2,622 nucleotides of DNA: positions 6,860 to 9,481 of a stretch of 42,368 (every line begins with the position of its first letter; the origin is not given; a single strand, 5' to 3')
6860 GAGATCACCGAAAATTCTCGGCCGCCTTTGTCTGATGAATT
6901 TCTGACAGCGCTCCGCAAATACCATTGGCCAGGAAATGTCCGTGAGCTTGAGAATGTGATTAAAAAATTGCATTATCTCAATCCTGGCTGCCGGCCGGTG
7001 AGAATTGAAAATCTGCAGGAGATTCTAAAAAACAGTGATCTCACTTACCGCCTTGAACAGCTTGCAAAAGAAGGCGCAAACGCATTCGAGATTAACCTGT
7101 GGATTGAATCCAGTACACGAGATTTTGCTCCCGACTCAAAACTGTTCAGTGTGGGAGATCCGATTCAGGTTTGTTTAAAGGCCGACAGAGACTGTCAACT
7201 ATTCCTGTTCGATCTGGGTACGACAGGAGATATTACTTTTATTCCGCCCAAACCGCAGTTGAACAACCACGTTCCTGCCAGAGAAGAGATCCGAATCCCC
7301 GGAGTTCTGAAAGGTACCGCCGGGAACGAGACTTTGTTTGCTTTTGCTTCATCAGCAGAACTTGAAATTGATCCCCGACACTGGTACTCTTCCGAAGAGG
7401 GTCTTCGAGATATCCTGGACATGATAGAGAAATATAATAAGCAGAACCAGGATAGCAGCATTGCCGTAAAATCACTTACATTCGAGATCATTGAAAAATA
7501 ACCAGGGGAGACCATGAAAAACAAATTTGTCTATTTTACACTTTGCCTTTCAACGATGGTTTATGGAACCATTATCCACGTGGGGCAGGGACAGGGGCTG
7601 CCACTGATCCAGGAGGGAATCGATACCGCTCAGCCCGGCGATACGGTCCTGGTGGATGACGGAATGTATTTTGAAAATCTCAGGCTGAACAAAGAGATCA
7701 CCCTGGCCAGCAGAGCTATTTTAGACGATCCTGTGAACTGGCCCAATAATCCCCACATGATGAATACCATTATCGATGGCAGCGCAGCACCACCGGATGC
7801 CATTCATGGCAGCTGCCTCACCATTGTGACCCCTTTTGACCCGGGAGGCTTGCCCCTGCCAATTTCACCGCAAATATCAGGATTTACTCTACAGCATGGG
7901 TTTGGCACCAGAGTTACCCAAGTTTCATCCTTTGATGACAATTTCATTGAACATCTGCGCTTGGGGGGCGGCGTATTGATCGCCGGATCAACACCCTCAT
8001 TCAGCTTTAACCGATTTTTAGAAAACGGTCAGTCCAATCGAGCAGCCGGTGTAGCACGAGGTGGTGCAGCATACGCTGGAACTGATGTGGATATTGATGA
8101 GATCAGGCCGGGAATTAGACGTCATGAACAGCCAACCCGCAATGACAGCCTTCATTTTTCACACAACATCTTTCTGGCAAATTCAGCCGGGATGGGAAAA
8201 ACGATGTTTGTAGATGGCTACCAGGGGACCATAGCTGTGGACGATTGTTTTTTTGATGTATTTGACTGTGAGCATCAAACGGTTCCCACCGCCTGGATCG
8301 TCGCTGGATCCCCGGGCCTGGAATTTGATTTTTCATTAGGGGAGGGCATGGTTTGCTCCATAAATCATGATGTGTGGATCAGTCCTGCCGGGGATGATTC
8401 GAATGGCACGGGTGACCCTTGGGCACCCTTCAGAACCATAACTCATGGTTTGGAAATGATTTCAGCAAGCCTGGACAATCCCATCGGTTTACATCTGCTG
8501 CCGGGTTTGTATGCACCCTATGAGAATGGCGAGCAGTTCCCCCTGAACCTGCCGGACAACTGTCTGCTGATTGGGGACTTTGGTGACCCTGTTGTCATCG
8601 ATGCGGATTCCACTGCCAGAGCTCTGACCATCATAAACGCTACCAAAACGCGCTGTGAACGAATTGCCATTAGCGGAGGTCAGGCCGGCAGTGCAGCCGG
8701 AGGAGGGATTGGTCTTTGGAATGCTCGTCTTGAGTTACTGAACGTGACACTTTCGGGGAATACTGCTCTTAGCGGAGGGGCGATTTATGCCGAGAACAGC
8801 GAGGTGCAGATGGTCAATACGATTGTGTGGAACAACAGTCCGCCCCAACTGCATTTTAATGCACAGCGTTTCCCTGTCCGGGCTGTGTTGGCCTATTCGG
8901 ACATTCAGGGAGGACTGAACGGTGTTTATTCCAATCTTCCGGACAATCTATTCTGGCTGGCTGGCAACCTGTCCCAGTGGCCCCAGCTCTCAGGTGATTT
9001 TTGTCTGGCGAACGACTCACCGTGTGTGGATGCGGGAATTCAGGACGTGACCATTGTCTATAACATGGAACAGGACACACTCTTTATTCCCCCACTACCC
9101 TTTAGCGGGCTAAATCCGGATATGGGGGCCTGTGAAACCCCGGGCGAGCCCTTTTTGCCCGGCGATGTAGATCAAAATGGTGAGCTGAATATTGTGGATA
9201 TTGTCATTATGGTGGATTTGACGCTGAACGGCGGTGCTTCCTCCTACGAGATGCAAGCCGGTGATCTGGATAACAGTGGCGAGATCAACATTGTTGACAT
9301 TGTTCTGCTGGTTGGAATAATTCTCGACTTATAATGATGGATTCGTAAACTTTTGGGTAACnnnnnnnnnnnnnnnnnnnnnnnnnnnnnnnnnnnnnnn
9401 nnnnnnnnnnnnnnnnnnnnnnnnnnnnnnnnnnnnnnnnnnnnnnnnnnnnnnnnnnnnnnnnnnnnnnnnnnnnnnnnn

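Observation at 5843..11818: Tight three-gene cassette: HTH-less/GAFTGA-less NtrC-type AAA+-DUF4384 protein, exported beta-helix-dockerin protein, TPR-CHAT protease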

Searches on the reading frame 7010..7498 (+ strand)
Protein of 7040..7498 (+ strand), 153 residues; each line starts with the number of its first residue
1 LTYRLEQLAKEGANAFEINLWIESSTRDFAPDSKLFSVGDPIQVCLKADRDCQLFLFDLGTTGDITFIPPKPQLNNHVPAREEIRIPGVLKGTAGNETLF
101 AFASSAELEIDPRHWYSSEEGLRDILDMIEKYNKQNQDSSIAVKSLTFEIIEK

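Call 46: find_related_loci(query=A4, collection=metagenome_contigs, flank=10000)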
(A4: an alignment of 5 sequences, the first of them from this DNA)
Query A4 (163 aa) in metagenome_contigs; peptide patterns used: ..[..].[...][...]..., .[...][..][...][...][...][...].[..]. (x = any residue, [..] = any of these).
83 stretches matched a pattern; 1 encode a relative of the query (tblastn E <= 1e-3); 1 distinct loci.
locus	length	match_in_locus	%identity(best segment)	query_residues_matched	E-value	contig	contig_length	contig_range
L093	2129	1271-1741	51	1-160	6e-55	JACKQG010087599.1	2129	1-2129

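Call 47: find_homologous_proteins(query=A4, max_evalue=0.001)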
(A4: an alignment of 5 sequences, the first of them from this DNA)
Query A4 (5 sequences): 1285 candidates shared short words with the query, none scored E <= 0.001.

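Call 51: search_protein_families(library=pfam, proteins=[window:7040-7498:+], max_evalue=5)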
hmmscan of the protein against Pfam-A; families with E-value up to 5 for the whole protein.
window:7040-7498:+ (153 aa): 1 family
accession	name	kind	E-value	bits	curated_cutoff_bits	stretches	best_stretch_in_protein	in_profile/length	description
PF14326.11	DUF4384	-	7.9e-07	29.5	27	1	36-105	2-79/81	Domain of unknown function (DUF4384)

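Call 57: search_protein_representatives(alignment_id=A4)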
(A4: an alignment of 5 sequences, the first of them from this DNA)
Query: 5 sequences, 163 profile positions. Proteins with E-value up to 0.001 (for the whole library): 372; up to 1e-10: 41; up to 1e-30: 3. The best 150 are listed.
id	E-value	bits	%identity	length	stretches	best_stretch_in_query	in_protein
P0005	2.4e-75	267.9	-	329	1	1-161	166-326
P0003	7.8e-74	263.0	-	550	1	1-163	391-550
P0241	1.6e-32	128.7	-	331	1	5-162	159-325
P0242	2.0e-27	112.1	-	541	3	42-162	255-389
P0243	9.2e-25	103.4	-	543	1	9-160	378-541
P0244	3.7e-21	91.7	-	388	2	40-124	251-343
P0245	4.2e-20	88.3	-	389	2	43-117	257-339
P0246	1.1e-19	86.9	-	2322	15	20-58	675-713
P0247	1.1e-17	80.4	-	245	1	10-137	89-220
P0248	7.3e-17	77.7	-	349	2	43-135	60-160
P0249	3.7e-16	75.5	-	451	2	40-144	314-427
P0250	3.8e-16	75.4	-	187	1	15-124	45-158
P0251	4.3e-16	75.2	-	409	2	39-116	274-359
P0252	8.0e-16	74.4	-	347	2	44-126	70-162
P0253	1.3e-15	73.6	-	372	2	45-124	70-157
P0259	9.8e-14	67.6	-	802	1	19-135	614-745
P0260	1.2e-13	67.3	-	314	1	13-158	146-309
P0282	1.7e-10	57.1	-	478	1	17-124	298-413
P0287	4.8e-10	55.6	-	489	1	22-130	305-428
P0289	7.4e-10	55.0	-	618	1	24-132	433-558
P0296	3.0e-09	53.0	-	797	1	25-130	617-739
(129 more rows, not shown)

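Call 59: search_protein_families(library=pfam, alignment_id=A5, max_evalue=0.001)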
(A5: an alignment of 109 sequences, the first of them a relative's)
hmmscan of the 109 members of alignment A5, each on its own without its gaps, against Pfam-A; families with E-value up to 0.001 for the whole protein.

A. member 1, P0241 (331 aa): 2 families
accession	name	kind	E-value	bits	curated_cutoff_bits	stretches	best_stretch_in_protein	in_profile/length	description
PF13643.11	DUF4145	-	6.7e-10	39.3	23.1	1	35-116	5-83/88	Domain of unknown function (DUF4145)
PF14326.11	DUF4384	-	1.3e-09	38.5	27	1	209-281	2-81/81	Domain of unknown function (DUF4384)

B. families by the number of members that match (of 109 scanned): 32 families (the first 25 are shown)
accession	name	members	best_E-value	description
PF14326.11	DUF4384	108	6.2e-75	Domain of unknown function (DUF4384)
PF07703.20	A2M_BRD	7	0.00018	Alpha-2-macroglobulin bait region domain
PF05362.19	Lon_C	5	3.2e-08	Lon protease (S16) C-terminal proteolytic domain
PF00211.25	Guanylate_cyc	4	1.1e-16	Adenylate and Guanylate cyclase catalytic domain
PF03783.19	CsgG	4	6e-10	Curli production assembly/transport component CsgG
PF17680.6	FlgO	3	2.5e-11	FlgO protein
PF00069.31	Pkinase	2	2.1e-49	Protein kinase domain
PF07714.23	PK_Tyr_Ser-Thr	2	5.4e-38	Protein tyrosine and serine/threonine kinase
PF00656.27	Peptidase_C14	2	2.5e-25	Caspase domain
PF00691.25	OmpA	2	7.8e-23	OmpA family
PF13676.11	TIR_2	1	1e-26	TIR domain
PF13643.11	DUF4145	1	6.7e-10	Domain of unknown function (DUF4145)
PF01582.25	TIR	1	1.2e-09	TIR domain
PF03109.22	ABC1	1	1.7e-08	ABC1 atypical kinase-like domain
PF01636.29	APH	1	1.9e-08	Phosphotransferase enzyme family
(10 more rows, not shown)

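Call 60: search_protein_families(library=pfam, proteins=[P0242, P0243, P0247, P0260, P0259, P0249, P0282, P0287, P0289, P0296], max_evalue=0.001)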
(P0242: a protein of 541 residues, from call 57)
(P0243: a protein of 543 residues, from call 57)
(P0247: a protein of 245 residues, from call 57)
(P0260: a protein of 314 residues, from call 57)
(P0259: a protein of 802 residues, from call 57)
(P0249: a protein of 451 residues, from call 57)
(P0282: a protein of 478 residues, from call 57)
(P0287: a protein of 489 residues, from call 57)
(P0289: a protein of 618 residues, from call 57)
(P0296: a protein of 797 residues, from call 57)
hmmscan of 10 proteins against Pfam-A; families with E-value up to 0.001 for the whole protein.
P0242 (541 aa): 2 families
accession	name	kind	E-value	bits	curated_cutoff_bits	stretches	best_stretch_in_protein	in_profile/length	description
PF14326.11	DUF4384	-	6.2e-75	247.8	27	3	61-138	2-79/81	Domain of unknown function (DUF4384)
PF02752.27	Arrestin_C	-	0.00024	21.9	27.7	0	397-434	2-39/137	Arrestin (or S-antigen), C-terminal domain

P0243 (543 aa): 5 families
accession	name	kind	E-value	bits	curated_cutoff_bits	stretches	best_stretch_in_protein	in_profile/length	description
PF00069.31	Pkinase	-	4.5e-49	167.6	31.7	1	87-347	4-253/263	Protein kinase domain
PF07714.23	PK_Tyr_Ser-Thr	-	2.6e-34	119.2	23.1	1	88-348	5-251/258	Protein tyrosine and serine/threonine kinase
PF14326.11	DUF4384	-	2.7e-11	43.8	27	1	423-482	2-68/81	Domain of unknown function (DUF4384)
PF03109.22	ABC1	-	1.7e-08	34.4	22.9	1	118-232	109-218/244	ABC1 atypical kinase-like domain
PF01636.29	APH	-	1.9e-08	34.8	23.2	0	191-233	158-202/239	Phosphotransferase enzyme family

P0247 (245 aa): 1 family
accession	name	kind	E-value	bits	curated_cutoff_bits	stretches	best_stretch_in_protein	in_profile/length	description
PF14326.11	DUF4384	-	4.9e-08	33.4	27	1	135-204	2-80/81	Domain of unknown function (DUF4384)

P0260 (314 aa): 1 family
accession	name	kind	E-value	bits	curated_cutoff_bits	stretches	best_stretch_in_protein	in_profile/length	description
PF14326.11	DUF4384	-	1.5e-20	73.5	27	1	190-268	3-81/81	Domain of unknown function (DUF4384)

P0259 (802 aa): 3 families
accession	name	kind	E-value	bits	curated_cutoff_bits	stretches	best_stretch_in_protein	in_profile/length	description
PF14326.11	DUF4384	-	1.6e-17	63.8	27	1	651-727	3-81/81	Domain of unknown function (DUF4384)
PF00211.25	Guanylate_cyc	-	2.1e-13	50.7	21.9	1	207-375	8-177/183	Adenylate and Guanylate cyclase catalytic domain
PF05362.19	Lon_C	-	5.3e-05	23.3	21.1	1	454-583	61-193/205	Lon protease (S16) C-terminal proteolytic domain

P0249 (451 aa): 1 family
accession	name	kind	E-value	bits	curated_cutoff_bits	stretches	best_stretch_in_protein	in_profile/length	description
PF14326.11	DUF4384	-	4.6e-56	187.3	27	3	170-249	2-81/81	Domain of unknown function (DUF4384)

P0282 (478 aa): 1 family
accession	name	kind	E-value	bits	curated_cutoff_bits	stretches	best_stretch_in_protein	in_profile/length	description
PF14326.11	DUF4384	-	1.2e-20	73.8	27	1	329-406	4-81/81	Domain of unknown function (DUF4384)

P0287 (489 aa): 2 families
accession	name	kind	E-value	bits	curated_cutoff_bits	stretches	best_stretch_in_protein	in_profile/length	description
PF14326.11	DUF4384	-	2.6e-19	69.5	27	1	336-415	2-81/81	Domain of unknown function (DUF4384)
PF05362.19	Lon_C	-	9.9e-07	29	21.1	1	139-283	56-201/205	Lon protease (S16) C-terminal proteolytic domain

P0289 (618 aa): 3 families
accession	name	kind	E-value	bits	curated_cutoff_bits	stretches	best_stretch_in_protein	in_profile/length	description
PF00211.25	Guanylate_cyc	-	1.2e-16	61.3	21.9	1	20-192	5-177/183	Adenylate and Guanylate cyclase catalytic domain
PF14326.11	DUF4384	-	1.3e-15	57.6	27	1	465-543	3-81/81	Domain of unknown function (DUF4384)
PF05362.19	Lon_C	-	1.1e-07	32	21.1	1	227-406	19-197/205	Lon protease (S16) C-terminal proteolytic domain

P0296 (797 aa): 3 families
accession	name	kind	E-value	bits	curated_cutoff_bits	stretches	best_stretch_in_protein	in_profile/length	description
PF14326.11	DUF4384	-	2.1e-22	79.4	27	1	648-726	3-81/81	Domain of unknown function (DUF4384)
PF00211.25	Guanylate_cyc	-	1e-15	58.2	21.9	1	196-360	6-172/183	Adenylate and Guanylate cyclase catalytic domain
PF05362.19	Lon_C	-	3.2e-08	33.8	21.1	1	430-583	42-195/205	Lon protease (S16) C-terminal proteolytic domain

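Call 91: search_solved_structures(query=A4, max_evalue=10)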
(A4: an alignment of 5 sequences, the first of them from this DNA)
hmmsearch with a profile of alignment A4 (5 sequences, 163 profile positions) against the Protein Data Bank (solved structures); distinct sequences matched with E-value up to 10: 5.
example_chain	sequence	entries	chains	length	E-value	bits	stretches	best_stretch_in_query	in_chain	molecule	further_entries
9oh5_A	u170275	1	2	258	0.2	14.5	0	62-83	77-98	MS2 CPM58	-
2vtu_J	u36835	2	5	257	0.42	13.4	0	62-83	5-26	MS2 COAT PROTEIN | COAT PROTEIN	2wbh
3pxp_A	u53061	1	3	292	0.55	13.1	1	86-145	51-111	Helix-turn-helix domain protein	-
1pwo_A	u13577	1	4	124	1.9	11.3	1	54-91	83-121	Phospholipase A2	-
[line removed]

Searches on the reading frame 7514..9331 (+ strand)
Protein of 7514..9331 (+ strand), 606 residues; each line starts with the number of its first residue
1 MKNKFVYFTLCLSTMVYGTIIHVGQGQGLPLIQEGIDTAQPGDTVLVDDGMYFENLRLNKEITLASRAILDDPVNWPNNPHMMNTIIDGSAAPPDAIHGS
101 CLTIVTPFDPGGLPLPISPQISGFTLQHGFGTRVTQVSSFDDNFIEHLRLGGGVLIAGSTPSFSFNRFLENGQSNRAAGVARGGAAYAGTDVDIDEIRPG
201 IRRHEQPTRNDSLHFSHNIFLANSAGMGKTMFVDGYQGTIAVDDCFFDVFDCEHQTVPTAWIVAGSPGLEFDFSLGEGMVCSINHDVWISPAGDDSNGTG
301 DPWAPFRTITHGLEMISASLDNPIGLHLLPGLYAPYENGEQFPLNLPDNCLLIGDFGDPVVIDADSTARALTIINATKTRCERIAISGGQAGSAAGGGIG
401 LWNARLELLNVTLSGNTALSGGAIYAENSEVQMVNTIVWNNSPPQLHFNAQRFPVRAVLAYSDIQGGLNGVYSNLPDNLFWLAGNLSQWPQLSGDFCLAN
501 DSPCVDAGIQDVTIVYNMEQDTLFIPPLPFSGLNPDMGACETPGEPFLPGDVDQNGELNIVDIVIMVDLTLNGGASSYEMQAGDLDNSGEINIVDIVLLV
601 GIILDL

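Call 7: search_protein_families(library=pfam, proteins=[window:7514-9331:+], max_evalue=0.01)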
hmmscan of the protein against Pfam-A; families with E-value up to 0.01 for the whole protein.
window:7514-9331:+ (606 aa): 3 families
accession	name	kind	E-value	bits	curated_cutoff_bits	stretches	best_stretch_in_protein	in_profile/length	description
PF07602.17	DUF1565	-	1e-07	32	20.3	1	292-356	2-60/257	Protein of unknown function (DUF1565)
PF00404.24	Dockerin_1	-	7.4e-05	23.3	22.9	1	549-599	1-52/57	Dockerin type I domain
PF13229.12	Beta_helix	-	0.0026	17.8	25.9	0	129-228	48-115/158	Right handed beta helix region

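Call 8: search_protein_families(library=padloc, proteins=[window:7514-9331:+], max_evalue=0.01)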
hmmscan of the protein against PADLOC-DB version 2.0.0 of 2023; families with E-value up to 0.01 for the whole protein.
window:7514-9331:+ (606 aa): 0 families

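Call 50: search_protein_families(library=ncbifam, proteins=[window:7514-9331:+], max_evalue=0.01)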
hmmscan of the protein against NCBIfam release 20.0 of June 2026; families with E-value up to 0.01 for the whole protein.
window:7514-9331:+ (606 aa): 3 families
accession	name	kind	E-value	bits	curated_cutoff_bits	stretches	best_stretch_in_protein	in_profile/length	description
NF047854.1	LIC10774_subfam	equivalog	5.9e-07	28.7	380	1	292-356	67-125/358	LIC10774/LIC10365 family surface protein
TIGR01376.1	POMP_repeat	repeat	0.0002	21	15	1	411-427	5-22/28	polymorphic outer membrane protein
TIGR04247.1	NosD_copper_fam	subfamily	0.0009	17.9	300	1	32-67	1-36/377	nitrous oxide reductase family maturation protein NosD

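Call 51: search_protein_families(library=pfam, proteins=[window:7514-9331:+], max_evalue=5)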
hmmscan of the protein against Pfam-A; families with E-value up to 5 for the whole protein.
window:7514-9331:+ (606 aa): 4 families
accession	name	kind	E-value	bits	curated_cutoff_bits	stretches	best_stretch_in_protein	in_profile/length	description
PF07602.17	DUF1565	-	1e-07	32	20.3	1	292-356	2-60/257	Protein of unknown function (DUF1565)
PF00404.24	Dockerin_1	-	7.4e-05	23.3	22.9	1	549-599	1-52/57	Dockerin type I domain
PF13229.12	Beta_helix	-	0.0026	17.8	25.9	2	129-228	48-115/158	Right handed beta helix region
PF02415.23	Chlam_PMP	-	0.018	15.7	20.6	1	410-427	1-19/19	Chlamydia polymorphic membrane protein (Chlamydia_PMP) repeat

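Call 82: search_solved_structures(query=window:7514-9331:+, max_evalue=1)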
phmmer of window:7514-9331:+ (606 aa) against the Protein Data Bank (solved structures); distinct sequences matched with E-value up to 1: 15.
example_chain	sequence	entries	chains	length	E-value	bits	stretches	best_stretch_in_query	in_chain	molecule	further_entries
4uyp_B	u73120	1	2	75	0.0012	20.9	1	547-603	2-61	Cellulosomal scaffoldin adaptor protein B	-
4uyq_B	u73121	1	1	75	0.0012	20.9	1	547-603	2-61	Cellulosomal scaffoldin adaptor protein B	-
8x39_A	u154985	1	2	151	0.0017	20.3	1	550-601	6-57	Serine protease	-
8x3a_A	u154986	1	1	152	0.0017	20.3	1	550-601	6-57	Serine protease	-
5nrm_B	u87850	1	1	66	0.0033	19.4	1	549-600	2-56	DocCel5: Type I dockerin repeat domain from A. cellulolyticus family 5 endoglucanase WP_01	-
5nrk_B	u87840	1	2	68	0.0068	18.4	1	549-600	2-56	DocCel5: Type I dockerin repeat domain from A. cellulolyticus family 5 endoglucanase WP_01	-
3ul4_B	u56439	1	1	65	0.043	15.7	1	548-605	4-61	Cellulosome enzyme, dockerin type I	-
8uus_A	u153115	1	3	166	0.072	15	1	217-297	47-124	Antifeeding Prophage (Tailocin) fibre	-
2mte_A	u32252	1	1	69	0.21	13.4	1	548-604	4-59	Cellulose 1,4-beta-cellobiosidase (reducing end) CelS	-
1daq_A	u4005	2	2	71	0.22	13.4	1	548-604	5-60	ENDOGLUCANASE SS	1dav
2ccl_B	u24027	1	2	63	0.28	13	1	548-603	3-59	ENDO-1,4-BETA-XYLANASE Y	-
8uur_A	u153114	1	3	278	0.42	12.4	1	218-297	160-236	AfpX13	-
9nzy_A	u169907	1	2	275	0.45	12.3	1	140-198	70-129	Uncharacterized methyltransferase MTH_231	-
5lxv_B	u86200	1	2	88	0.66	11.8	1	549-596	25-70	Carbohydrate-binding protein WP_009985128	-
1ohz_B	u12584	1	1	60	0.89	11.4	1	550-603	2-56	ENDO-1,4-BETA-XYLANASE Y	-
